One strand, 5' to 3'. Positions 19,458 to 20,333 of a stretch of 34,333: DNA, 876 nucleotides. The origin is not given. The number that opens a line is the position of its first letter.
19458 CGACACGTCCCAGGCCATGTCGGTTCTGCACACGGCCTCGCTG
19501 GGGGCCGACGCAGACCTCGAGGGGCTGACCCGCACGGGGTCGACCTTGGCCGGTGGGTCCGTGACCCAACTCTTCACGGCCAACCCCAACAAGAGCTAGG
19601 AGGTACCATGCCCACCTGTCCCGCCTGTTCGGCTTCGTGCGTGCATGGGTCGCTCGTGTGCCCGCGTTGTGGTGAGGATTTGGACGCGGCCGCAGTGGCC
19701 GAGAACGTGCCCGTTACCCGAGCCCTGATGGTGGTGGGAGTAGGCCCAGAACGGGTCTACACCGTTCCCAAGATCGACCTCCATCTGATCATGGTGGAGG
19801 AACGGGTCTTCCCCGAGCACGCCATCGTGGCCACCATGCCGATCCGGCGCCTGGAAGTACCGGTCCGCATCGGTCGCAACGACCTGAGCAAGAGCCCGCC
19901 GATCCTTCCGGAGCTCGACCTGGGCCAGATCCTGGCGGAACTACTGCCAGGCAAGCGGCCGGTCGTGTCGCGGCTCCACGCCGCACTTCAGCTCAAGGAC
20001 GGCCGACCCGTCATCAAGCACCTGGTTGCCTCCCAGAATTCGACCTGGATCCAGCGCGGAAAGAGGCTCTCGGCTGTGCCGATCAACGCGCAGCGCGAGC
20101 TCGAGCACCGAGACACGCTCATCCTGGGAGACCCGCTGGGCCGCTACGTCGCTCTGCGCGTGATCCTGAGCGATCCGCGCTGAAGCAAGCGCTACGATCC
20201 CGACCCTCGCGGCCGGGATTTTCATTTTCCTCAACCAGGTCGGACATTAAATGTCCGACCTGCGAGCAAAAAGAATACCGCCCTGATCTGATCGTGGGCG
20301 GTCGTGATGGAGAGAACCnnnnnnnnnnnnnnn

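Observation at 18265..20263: Island A: self-contained vWA(MIDAS) + zinc-ribbon/FHA operon with no kinase, phosphatase or AAA+ partner in cis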

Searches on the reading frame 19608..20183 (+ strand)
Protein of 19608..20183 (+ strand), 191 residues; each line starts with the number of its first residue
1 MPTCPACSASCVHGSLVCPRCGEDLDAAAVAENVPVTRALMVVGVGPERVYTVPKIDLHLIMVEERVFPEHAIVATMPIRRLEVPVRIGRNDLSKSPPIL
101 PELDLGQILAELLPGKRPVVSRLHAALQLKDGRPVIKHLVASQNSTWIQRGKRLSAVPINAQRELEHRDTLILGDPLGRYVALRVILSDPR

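Call 3: search_protein_families(library=pfam, proteins=[window:19608-20183:+], max_evalue=0.1)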
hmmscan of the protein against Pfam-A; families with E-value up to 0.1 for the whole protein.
window:19608-20183:+ (191 aa): 2 families
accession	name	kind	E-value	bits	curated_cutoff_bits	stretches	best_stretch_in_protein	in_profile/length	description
PF00498.31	FHA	-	5.8e-05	23.9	20.7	1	104-174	14-67/67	FHA domain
PF12773.13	DZR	-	0.017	15.8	27.3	1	4-26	1-23/45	Double zinc ribbon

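Call 4: search_protein_families(library=ncbifam, proteins=[window:19608-20183:+], max_evalue=0.1)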
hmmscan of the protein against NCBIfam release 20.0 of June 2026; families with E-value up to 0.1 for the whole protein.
window:19608-20183:+ (191 aa): 0 families

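Call 5: search_protein_families(library=padloc, proteins=[window:19608-20183:+], max_evalue=0.1)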
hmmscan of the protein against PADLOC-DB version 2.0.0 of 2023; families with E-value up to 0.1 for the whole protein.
window:19608-20183:+ (191 aa): 0 families

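Call 17: search_solved_structures(query=window:19608-20183:+, max_evalue=10, show_alignments=3)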
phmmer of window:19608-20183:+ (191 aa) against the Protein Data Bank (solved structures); distinct sequences matched with E-value up to 10: 1.
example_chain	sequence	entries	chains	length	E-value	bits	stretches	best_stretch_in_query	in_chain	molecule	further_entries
9sfa_A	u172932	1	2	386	1.3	12.1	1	2-29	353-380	Putative regulatory protein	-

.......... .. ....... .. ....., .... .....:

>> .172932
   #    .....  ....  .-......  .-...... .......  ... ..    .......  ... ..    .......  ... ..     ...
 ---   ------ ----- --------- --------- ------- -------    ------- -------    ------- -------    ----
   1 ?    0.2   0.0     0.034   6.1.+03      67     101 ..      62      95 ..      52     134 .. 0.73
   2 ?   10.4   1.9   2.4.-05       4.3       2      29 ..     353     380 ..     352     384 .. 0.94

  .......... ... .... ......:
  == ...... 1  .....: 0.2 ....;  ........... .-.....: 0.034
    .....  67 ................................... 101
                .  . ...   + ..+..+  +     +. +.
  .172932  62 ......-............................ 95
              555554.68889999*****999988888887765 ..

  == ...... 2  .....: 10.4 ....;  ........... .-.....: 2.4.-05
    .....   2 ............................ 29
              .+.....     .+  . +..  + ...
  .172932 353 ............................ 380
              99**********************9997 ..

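Call 21: find_homologous_proteins(query=window:19608-20183:+, max_evalue=0.01)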
Query window:19608-20183:+ (191 aa): 12 proteins with E <= 0.01 among 356 candidates.
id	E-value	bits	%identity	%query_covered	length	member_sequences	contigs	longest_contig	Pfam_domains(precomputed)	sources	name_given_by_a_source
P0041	8.6e-120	416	100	100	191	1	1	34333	-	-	-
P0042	1.9e-54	202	55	98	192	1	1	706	-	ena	-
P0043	2.3e-52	196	53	99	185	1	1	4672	-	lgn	-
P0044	2.4e-51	192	51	99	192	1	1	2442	-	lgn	-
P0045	1.0e-50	190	52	99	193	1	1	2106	-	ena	-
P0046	4.1e-46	175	52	98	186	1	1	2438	-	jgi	jgi:hypothetical protein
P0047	2.5e-45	173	56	82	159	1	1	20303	-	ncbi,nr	ncbi:MAG: hypothetical protein NUV84_01720 [Candidatus Uhrbacteria bacterium]|nr:hypothetical protei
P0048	1.1e-40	158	49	99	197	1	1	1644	-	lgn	-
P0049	1.5e-39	154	46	99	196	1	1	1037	-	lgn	-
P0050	3.2e-25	107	38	98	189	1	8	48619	-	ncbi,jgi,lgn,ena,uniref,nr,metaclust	ncbi:MAG: hypothetical protein UT30_C0005G0023 [Candidatus Uhrbacteria bacterium GW2011_GWF2_39_13]|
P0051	5.6e-24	103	38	98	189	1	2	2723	-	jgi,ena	-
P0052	2.7e-4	39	34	87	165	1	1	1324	PF00498.32,PF16697.11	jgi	-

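Call 23: find_encoding_contigs(protein=P0050, flank=8000, max_places=2)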
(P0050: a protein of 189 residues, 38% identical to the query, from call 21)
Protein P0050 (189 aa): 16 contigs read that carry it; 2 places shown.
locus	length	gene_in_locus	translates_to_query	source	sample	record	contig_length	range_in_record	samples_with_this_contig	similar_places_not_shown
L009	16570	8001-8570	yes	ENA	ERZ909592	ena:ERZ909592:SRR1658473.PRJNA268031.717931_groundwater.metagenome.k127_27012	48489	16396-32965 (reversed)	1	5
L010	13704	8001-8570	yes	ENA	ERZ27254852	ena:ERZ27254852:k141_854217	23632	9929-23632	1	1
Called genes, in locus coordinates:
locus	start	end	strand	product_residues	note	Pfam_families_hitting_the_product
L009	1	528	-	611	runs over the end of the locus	PF09491:RE_AlwI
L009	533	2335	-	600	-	PF20582:UPF0758_N, PF04002:RadC, PF02086:MethyltransfD12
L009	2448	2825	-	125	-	-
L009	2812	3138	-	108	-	-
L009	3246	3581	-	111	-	PF00293:NUDIX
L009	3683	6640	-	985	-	PF00580:UvrD-helicase, PF01443:Viral_helicase1 (faint), PF13245:AAA_19, PF13604:AAA_30 (faint), PF13538:UvrD_C_2 (faint), PF13361:UvrD_C, PF12705:PDDEXK_1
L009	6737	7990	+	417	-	PF00092:VWA, PF13519:VWA_2, PF13768:VWA_3 (weak)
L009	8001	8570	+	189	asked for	-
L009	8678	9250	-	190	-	-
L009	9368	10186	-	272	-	-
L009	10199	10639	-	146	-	PF02823:ATP-synt_DE_N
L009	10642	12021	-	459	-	PF02874:ATP-synt_ab_N, PF00006:ATP-synt_ab, PF22919:ATP-synt_VA_C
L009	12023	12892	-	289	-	PF00231:ATP-synt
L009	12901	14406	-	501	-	PF02874:ATP-synt_ab_N, PF00006:ATP-synt_ab, PF00306:ATP-synt_ab_C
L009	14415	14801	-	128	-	PF00213:OSCP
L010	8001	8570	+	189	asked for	-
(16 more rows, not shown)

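Call 24: search_solved_structures(query=A3, max_evalue=10, show_alignments=3)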
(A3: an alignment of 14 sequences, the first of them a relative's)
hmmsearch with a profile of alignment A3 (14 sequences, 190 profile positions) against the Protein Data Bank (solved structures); distinct sequences matched with E-value up to 10: 9.
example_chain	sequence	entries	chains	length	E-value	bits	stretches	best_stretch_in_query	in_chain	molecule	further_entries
5a8i_A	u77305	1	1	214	0.034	17.2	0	3-51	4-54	ARNA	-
8s05_C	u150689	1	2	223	0.045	16.8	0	3-51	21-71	Conserved protein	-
4wce_Z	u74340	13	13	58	0.29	14.1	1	1-25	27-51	50S ribosomal protein L32 | Large ribosomal subunit protein bL32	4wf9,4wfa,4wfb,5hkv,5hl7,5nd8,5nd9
5li0_4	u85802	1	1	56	0.34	13.9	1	1-24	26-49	50S ribosomal protein L32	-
1pft_A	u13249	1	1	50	0.37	13.8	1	4-31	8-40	TFIIB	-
9v21_sC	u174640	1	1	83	1.2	12.1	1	3-31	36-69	Small ribosomal subunit protein eS27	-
9v1j_sC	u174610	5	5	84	1.3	12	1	3-31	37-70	Small ribosomal subunit protein eS27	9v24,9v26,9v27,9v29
9sfa_A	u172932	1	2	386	2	11.4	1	2-31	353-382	Putative regulatory protein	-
6htj_A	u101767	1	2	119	2.2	11.3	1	2-24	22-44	Nucleic-acid-binding protein containing a Zn-ribbon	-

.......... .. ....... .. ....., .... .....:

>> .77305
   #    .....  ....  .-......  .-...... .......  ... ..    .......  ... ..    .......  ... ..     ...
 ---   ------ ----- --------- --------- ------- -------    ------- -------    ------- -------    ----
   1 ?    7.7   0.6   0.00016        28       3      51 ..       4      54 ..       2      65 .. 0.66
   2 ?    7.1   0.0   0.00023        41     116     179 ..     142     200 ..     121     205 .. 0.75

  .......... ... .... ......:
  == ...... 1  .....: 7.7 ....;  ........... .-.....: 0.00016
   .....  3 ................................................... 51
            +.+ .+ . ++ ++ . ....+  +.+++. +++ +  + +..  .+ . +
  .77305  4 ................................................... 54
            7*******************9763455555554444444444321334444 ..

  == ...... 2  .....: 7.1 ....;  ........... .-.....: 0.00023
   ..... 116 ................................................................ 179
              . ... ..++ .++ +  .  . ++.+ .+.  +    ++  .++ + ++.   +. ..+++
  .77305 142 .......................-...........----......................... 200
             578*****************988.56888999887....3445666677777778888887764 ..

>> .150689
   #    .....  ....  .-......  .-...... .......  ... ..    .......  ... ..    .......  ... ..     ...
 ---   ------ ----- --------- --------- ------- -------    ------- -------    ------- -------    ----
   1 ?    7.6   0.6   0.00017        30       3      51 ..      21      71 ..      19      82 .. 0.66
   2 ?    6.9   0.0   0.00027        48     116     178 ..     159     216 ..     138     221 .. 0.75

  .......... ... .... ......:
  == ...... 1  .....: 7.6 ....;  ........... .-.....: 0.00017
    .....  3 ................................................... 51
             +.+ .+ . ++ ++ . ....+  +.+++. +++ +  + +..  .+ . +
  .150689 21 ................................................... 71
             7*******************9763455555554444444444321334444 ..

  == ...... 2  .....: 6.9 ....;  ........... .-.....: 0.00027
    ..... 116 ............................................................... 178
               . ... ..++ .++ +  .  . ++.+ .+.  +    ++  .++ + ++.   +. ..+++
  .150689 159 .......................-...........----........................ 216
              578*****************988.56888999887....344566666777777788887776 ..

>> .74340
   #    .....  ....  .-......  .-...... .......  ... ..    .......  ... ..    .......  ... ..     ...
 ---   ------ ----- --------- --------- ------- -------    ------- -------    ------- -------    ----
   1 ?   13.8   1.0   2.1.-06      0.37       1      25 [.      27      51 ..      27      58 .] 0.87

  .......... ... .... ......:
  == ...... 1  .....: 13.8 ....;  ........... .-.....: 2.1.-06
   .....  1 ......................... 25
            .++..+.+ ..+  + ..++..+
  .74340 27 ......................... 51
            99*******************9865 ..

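Call 41: predict_structure(alignment_id=A4)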
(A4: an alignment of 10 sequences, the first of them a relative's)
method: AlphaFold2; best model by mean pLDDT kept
length: 191 residues; sequences in the alignment: 10
mean_pLDDT: 81.2   pTM: 0.72
mean pLDDT of the five models: 81.2, 73.8, 71.7, 68.8, 68.1
residues with pLDDT >= 90: 66; 70-90: 79; 50-70: 38; < 50: 8
segments of 3 or more residues with pLDDT < 50: 28-35
pLDDT, mean of each block of 10 residues (from residue 1): 76 69 61 50 59 86 92 87 88 63 87 86 91 93 84 94 96 92 90 58
secondary structure, 60 per line:
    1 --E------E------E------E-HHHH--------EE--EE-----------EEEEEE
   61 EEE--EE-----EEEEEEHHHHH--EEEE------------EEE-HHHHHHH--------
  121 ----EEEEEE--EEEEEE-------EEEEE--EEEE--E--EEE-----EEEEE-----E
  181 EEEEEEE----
elements in order: H26-29 E55-63 E73-78 H79-83 E86-89 E102-104 H106-112 E125-130 E133-138 E146-150 E153-156 E162-164 E170-174 E180-187

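Call 45: fold_search(model_id=the predicted structure, library=pdb)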
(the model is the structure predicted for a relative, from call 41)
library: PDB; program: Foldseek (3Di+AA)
matches with E <= 10: 739; with E <= 0.001: 21
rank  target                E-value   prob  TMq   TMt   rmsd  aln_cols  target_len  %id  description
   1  5a8i                  1.3e-05  1.00  0.45  0.70   4.8       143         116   17  Crystal structure of the FHA domain of ArnA from Sulfolobus acidocaldarius (released 2016-06-22)
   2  6c4u_B                6.2e-05  1.00  0.42  0.59   5.0       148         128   19  Engineered FHA with Myc-pTBD peptide (released 2018-05-30)
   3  6c4u_A                7.7e-05  1.00  0.42  0.60   5.0       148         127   18  Engineered FHA with Myc-pTBD peptide (released 2018-05-30)
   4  1uht_MODEL_1_A        8.6e-05  1.00  0.45  0.70   4.5       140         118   18  Solution Structure of The FHA Domain of Arabidopsis thaliana Hypothetical Protein (released 2004-01-10)
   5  6c4u_D                9.6e-05  1.00  0.42  0.60   5.0       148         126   18  Engineered FHA with Myc-pTBD peptide (released 2018-05-30)
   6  6c4u_F                1.3e-04  1.00  0.42  0.61   4.9       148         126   19  Engineered FHA with Myc-pTBD peptide (released 2018-05-30)
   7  5t2f_A                2.9e-04  1.00  0.43  0.35   4.3       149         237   16  Structure of the FHA1 domain of Rad53 bound to the BRCT domain of Dbf4 (released 2017-03-15)
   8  6c4u_C                3.1e-04  1.00  0.42  0.61   5.3       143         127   18  Engineered FHA with Myc-pTBD peptide (released 2018-05-30)
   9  5e50_A                3.6e-04  1.00  0.42  0.68   5.1       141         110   17  APLF/XRCC4 complex (released 2015-11-18)
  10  5w7w_T                4.5e-04  1.00  0.41  0.69   3.9       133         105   19  Crystal Structure of FHA domain of human APLF (released 2018-05-02)
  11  1g6g_B                5.6e-04  1.00  0.43  0.63   4.2       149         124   17  X-RAY STRUCTURE OF THE N-TERMINAL FHA DOMAIN FROM S. CEREVISIAE RAD53P IN COMPLEX WITH A PHOSPHOTHREONINE PEPTIDE AT 1 (released 2000-12-13)
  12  6hc1_B                6.0e-04  1.00  0.39  0.68   4.2       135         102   17  Bdellovibrio bacteriovorus DgcB FHA in complex with phosphorylated N-terminal peptide (released 2019-08-28)
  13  6i2p_E                6.0e-04  1.00  0.40  0.68   4.0       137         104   12  Crystal structure of the Mycobacterium tuberculosis PknB kinase domain (L33E mutant) in complex with its substrate Gar (released 2019-05-22)
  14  5t2s_C                6.0e-04  1.00  0.43  0.34   4.3       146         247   17  Structure of the FHA1 domain of Rad53 bound simultaneously to the BRCT domain of Dbf4 and a phosphopeptide. (released 2016-10-12)
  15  3uot_B                6.7e-04  1.00  0.42  0.69   4.3       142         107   15  Crystal Structure of MDC1 FHA Domain in Complex with a Phosphorylated Peptide from the MDC1 N-terminus (released 2011-12-28)
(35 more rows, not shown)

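Call 58: find_encoding_contigs(protein=P0052, flank=5000, max_places=3)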
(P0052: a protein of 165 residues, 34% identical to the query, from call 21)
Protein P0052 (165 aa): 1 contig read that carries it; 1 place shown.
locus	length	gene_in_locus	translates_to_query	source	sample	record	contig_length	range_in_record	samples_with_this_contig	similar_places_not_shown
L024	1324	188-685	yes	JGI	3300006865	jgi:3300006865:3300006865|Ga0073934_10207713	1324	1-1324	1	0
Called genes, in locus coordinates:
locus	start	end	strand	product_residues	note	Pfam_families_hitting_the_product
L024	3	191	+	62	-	?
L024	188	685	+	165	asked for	PF00498:FHA, PF16697:Yop-YscD_cpl (weak)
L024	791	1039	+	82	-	-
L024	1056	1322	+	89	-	?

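Call 62: find_homologous_proteins(query=A5, max_evalue=0.001)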
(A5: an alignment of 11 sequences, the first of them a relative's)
Query A5 (11 sequences) (191 aa, profile of the alignment): 2068 proteins with E <= 0.001 among 8000 candidates; the best 120 are listed.
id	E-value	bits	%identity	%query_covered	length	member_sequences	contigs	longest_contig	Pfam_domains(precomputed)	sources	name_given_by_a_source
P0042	9.1e-86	304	55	98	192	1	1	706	-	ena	-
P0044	4.3e-85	302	51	99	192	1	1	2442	-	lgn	-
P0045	4.5e-85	302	52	99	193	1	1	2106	-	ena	-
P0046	2.6e-82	293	52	98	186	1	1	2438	-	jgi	jgi:hypothetical protein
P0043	8.8e-81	288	53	99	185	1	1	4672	-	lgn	-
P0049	2.2e-80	287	46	99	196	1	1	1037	-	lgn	-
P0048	2.6e-79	283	49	99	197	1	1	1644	-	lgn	-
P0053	9.2e-79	282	50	99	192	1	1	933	-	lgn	-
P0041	1.2e-77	278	100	100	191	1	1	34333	-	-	-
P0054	1.9e-75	271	55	99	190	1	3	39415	-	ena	-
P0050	3.9e-75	270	38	98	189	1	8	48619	-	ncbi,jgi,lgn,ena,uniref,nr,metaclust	ncbi:MAG: hypothetical protein UT30_C0005G0023 [Candidatus Uhrbacteria bacterium GW2011_GWF2_39_13]|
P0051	6.8e-75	269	38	98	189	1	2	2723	-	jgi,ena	-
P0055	6.8e-69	249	49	99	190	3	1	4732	-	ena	-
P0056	6.8e-67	243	46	98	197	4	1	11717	-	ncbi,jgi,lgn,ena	-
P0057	3.7e-64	234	37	97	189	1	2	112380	-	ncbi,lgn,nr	ncbi:hypothetical protein HYV70_05875 [Candidatus Uhrbacteria bacterium]|nr:hypothetical protein [Ca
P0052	4.8e-35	139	34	87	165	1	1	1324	PF00498.32,PF16697.11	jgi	-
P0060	1.8e-33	134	37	69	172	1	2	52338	-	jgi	jgi:hypothetical protein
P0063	3.4e-21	94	31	91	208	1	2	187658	PF00498.32,PF16697.11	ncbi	-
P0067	1.0e-19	89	30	81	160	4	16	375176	PF00498.32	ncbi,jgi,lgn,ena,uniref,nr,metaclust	ncbi:hypothetical protein A3C09_00235 [Candidatus Uhrbacteria bacterium RIFCSPHIGHO2_02_FULL_47_44]|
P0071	1.2e-16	79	29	91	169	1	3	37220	PF13240.12,PF00498.32,PF12773.14,PF16697.11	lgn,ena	-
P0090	3.7e-15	74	28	98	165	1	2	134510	PF00498.32,PF12773.14,PF16697.11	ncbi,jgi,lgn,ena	-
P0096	6.0e-15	73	31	98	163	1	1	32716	PF00498.32,PF16697.11,PF13248.12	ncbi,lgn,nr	ncbi:MAG: hypothetical protein DDG60_05755 [Anaerolineae bacterium]|nr:MAG: hypothetical protein DDG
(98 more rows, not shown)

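Call 63: find_encoding_contigs(protein=P0067, flank=7000, max_places=2)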
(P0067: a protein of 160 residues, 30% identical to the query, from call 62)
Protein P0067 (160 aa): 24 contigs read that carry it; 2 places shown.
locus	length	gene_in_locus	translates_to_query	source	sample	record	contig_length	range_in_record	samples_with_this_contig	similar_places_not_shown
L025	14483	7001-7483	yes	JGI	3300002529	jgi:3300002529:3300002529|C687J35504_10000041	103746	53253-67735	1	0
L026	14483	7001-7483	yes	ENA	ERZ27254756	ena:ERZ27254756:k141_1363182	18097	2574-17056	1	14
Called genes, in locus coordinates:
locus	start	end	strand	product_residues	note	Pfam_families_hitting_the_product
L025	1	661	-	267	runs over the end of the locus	PF04085:MreC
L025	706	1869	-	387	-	PF00022:Actin, PF06723:MreB_Mbl, PF25216:Volactin (faint), PF00012:HSP70 (weak), PF14450:FtsA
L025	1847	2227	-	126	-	-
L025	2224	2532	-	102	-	-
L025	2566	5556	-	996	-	PF00580:UvrD-helicase, PF13245:AAA_19, PF13604:AAA_30 (faint), PF01443:Viral_helicase1 (faint), PF13361:UvrD_C, PF13538:UvrD_C_2 (faint), PF12705:PDDEXK_1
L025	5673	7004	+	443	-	PF00092:VWA, PF13519:VWA_2, PF13768:VWA_3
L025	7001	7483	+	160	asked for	PF00498:FHA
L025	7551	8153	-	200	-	-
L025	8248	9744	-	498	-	PF00329:Complex1_30kDa, PF00346:Complex1_49kDa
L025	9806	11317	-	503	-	PF00361:Proton_antipo_M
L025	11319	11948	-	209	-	PF00420:Oxidored_q2 (weak)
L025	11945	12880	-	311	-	PF00146:NADHdh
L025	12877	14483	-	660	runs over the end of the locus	PF00361:Proton_antipo_M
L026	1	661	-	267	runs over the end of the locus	PF04085:MreC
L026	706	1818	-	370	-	PF00022:Actin, PF06723:MreB_Mbl, PF25216:Volactin (faint), PF00012:HSP70 (weak), PF14450:FtsA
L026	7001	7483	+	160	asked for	PF00498:FHA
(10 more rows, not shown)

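Call 64: find_encoding_contigs(protein=P0063, flank=7000, max_places=1)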
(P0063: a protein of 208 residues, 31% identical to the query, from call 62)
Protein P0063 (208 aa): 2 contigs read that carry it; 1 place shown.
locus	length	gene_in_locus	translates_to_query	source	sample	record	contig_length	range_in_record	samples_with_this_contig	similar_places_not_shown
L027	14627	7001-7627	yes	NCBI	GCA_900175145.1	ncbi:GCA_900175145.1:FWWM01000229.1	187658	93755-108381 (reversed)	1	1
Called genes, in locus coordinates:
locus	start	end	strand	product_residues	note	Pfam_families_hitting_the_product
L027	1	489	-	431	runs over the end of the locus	PF13439:Glyco_transf_4, PF13579:Glyco_trans_4_4, PF20706:GT4-conflict, PF00534:Glycos_transf_1, PF13692:Glyco_trans_1_4, PF13524:Glyco_trans_1_2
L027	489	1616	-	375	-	PF13579:Glyco_trans_4_4 (weak), PF13439:Glyco_transf_4, PF00534:Glycos_transf_1, PF13692:Glyco_trans_1_4, PF13524:Glyco_trans_1_2 (weak)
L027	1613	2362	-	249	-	PF00485:PRK, PF13238:AAA_18 (weak)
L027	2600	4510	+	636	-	PF00069:Pkinase, PF07714:PK_Tyr_Ser-Thr, PF03109:ABC1 (weak), PF13360:PQQ_2, PF13570:Beta-prop_ACSF4, PF01011:PQQ (weak), PF13360:PQQ_2, PF13570:Beta-prop_ACSF4, +2 more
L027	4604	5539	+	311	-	PF00481:PP2C, PF13672:PP2C_2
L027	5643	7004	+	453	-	PF13768:VWA_3, PF00092:VWA, PF13519:VWA_2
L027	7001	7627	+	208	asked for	PF00498:FHA, PF16697:Yop-YscD_cpl (weak)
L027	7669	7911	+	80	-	-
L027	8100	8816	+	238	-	PF00072:Response_reg, PF00486:Trans_reg_C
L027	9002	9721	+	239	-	PF04298:Zn_peptidase_2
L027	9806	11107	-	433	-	PF00109:ketoacyl-synt, PF00108:Thiolase_N (weak), PF02801:Ketoacyl-synt_C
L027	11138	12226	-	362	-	PF02504:FA_synthesis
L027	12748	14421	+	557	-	PF00246:Peptidase_M14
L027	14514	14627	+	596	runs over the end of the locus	PF00246:Peptidase_M14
